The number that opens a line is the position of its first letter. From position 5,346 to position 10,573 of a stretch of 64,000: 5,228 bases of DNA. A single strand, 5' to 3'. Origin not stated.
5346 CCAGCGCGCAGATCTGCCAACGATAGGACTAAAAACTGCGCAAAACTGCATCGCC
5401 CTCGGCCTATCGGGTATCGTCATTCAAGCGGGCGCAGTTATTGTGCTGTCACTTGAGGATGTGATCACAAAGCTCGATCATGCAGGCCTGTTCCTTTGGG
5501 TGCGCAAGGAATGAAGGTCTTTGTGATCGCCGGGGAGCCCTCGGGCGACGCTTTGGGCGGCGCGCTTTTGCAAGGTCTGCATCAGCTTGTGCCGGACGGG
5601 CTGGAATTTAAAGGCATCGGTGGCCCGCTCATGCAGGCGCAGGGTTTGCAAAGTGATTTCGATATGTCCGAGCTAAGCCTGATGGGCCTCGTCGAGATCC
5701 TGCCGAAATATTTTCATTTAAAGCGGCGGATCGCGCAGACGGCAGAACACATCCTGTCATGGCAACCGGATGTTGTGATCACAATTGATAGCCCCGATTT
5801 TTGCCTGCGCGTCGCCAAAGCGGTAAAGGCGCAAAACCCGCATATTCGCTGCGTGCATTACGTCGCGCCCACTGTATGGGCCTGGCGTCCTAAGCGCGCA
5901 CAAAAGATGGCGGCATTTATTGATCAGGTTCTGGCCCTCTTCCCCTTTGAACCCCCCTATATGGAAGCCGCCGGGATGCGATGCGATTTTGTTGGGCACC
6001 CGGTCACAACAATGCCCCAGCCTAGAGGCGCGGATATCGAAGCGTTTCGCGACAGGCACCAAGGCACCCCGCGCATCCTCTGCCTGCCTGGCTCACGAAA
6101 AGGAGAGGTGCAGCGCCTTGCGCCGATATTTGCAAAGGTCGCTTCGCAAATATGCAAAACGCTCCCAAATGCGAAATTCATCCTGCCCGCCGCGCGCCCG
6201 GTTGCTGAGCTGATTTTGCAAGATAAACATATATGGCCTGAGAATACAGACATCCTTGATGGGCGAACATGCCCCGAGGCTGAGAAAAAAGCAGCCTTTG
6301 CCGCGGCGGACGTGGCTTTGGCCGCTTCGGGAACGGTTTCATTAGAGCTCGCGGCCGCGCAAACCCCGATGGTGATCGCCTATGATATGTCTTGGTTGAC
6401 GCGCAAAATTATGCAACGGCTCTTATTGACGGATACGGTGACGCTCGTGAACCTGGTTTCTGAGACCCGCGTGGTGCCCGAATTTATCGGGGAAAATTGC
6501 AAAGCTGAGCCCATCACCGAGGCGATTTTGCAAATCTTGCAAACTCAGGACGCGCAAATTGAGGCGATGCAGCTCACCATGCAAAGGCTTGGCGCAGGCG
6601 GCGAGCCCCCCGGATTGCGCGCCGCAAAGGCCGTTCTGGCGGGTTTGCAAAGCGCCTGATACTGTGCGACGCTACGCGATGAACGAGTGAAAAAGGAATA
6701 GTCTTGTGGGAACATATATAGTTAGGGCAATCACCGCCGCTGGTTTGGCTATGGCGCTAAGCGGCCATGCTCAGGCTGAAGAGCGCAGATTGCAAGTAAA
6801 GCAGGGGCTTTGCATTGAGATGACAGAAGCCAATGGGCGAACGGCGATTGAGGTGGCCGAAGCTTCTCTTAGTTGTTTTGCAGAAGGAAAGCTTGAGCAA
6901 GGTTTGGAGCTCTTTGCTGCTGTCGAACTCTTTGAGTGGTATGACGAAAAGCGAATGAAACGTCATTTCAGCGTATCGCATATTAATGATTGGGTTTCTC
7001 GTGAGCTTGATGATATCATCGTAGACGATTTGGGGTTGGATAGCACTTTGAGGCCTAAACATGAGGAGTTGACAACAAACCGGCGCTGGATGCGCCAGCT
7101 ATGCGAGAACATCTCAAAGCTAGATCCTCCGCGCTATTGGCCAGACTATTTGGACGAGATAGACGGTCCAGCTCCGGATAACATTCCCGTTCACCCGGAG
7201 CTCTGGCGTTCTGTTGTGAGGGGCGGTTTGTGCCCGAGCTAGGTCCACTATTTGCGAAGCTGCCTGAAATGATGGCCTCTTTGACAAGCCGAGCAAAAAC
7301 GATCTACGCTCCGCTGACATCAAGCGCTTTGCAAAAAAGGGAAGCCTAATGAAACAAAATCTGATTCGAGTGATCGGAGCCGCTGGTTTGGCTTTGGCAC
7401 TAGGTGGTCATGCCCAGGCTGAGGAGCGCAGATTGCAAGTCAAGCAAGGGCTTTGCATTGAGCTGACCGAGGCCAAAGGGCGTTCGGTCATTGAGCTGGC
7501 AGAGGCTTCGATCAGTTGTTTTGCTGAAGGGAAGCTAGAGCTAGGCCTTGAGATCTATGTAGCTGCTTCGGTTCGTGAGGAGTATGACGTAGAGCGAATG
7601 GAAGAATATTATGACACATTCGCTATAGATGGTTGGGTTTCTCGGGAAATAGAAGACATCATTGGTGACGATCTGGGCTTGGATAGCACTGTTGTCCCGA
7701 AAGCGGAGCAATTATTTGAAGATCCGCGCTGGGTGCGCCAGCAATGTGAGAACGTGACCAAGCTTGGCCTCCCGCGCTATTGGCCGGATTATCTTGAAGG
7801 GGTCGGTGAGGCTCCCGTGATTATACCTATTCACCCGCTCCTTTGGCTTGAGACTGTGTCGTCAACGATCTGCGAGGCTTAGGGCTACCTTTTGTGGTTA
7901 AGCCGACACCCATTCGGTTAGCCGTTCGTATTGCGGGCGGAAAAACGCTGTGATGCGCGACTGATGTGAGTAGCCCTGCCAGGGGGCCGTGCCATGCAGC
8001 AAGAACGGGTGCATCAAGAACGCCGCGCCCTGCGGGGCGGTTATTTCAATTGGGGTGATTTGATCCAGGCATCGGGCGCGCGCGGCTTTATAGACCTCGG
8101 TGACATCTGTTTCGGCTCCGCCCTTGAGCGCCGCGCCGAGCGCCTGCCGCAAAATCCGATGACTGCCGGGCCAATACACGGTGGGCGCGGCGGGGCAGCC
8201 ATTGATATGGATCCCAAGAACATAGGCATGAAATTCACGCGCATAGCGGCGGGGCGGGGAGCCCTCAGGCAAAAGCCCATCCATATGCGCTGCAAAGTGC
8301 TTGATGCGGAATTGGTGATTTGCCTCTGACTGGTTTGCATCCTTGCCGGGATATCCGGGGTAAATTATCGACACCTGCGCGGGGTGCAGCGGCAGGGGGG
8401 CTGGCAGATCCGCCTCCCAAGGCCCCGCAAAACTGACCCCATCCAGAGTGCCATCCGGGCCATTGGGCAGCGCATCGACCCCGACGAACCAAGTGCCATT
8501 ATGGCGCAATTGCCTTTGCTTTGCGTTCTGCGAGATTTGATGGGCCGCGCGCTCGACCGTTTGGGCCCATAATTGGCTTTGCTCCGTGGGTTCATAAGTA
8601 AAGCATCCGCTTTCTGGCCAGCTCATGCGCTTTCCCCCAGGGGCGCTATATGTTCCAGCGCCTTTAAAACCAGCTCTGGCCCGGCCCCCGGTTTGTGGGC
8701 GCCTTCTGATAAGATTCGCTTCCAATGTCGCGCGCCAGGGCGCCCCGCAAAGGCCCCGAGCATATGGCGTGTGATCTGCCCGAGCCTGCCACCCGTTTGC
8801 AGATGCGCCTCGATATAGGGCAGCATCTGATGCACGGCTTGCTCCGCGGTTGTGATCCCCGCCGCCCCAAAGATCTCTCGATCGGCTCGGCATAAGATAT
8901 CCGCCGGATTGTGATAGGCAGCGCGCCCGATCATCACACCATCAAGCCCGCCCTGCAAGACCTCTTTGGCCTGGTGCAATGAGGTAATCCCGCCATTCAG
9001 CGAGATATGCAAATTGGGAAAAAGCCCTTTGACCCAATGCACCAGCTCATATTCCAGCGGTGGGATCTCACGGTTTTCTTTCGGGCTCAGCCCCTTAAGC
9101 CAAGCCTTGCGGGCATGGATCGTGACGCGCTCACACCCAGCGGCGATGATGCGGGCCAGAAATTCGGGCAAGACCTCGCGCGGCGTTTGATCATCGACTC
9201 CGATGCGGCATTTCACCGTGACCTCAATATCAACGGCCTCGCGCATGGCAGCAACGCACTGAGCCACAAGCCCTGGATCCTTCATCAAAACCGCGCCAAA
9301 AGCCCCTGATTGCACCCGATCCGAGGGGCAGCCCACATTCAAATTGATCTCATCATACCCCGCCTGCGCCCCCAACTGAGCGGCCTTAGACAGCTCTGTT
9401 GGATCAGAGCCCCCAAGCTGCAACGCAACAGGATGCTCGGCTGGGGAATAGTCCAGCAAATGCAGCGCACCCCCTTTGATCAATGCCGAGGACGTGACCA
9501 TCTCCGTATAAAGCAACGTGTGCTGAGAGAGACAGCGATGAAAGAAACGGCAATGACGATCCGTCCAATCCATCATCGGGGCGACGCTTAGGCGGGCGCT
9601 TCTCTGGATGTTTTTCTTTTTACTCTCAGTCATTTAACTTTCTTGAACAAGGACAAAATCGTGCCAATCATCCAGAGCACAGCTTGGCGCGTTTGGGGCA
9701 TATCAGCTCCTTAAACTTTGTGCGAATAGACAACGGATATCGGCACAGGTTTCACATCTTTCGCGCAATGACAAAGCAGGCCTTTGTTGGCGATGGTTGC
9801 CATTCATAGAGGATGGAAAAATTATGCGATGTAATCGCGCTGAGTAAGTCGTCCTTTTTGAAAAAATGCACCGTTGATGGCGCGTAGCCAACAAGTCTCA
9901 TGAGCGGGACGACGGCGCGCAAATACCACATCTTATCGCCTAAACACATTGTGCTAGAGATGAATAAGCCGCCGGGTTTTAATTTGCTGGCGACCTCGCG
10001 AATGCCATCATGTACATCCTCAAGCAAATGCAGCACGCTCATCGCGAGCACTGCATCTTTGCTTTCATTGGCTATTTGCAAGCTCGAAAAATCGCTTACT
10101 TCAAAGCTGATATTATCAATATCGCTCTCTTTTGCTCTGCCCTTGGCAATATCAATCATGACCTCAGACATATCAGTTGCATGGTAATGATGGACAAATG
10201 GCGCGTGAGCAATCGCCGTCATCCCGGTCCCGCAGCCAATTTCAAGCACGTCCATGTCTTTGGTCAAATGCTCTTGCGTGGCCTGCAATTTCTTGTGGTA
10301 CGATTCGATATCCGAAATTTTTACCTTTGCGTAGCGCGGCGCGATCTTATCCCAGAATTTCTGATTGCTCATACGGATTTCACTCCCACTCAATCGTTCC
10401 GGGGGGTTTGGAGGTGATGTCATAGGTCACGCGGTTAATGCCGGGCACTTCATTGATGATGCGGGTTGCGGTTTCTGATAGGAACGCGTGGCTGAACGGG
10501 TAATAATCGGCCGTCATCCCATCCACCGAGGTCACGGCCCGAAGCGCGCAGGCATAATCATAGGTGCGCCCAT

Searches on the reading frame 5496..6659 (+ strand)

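Call 71: search_protein_families(library=pfam, max_evalue=0.00001, proteins=[window:5496-6659:+])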
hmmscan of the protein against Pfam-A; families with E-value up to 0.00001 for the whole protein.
window:5496-6659:+ (387 aa): 1 family
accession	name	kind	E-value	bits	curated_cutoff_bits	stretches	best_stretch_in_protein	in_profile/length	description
PF02684.21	LpxB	-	1.6e-94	317.3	22.6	1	8-362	1-353/374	Lipid-A-disaccharide synthetase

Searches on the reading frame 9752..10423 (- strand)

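Call 71: search_protein_families(library=pfam, max_evalue=0.00001, proteins=[window:9752-10423:-])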
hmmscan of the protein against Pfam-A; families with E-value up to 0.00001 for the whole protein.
window:9752-10423:- (223 aa): 8 families
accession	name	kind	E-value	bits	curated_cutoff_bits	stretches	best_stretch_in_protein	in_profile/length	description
PF13649.12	Methyltransf_25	-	1.5e-19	70.9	27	1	59-152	1-97/97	Methyltransferase domain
PF13847.12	Methyltransf_31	-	1.9e-19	70.2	27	1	54-160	2-113/145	Methyltransferase domain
PF08241.18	Methyltransf_11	-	9.3e-19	68.3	21.2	1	60-155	1-94/95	Methyltransferase domain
PF08242.18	Methyltransf_12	-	3.8e-15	56.8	30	1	60-154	1-98/98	Methyltransferase domain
PF13489.12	Methyltransf_23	-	1.9e-14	54.1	27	1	45-205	12-162/164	Methyltransferase domain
PF01209.24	Ubie_methyltran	-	9e-09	35.5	20.1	1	44-155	36-150/233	ubiE/COQ5 methyltransferase family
PF06325.19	PrmA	-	1.8e-08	34.7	22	1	46-158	152-260/296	Ribosomal protein L11 methyltransferase (PrmA)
PF01135.25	PCMT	-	8.9e-06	26.1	20.3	0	32-111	52-132/210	Protein-L-isoaspartate(D-aspartate) O-methyltransferase (PCMT)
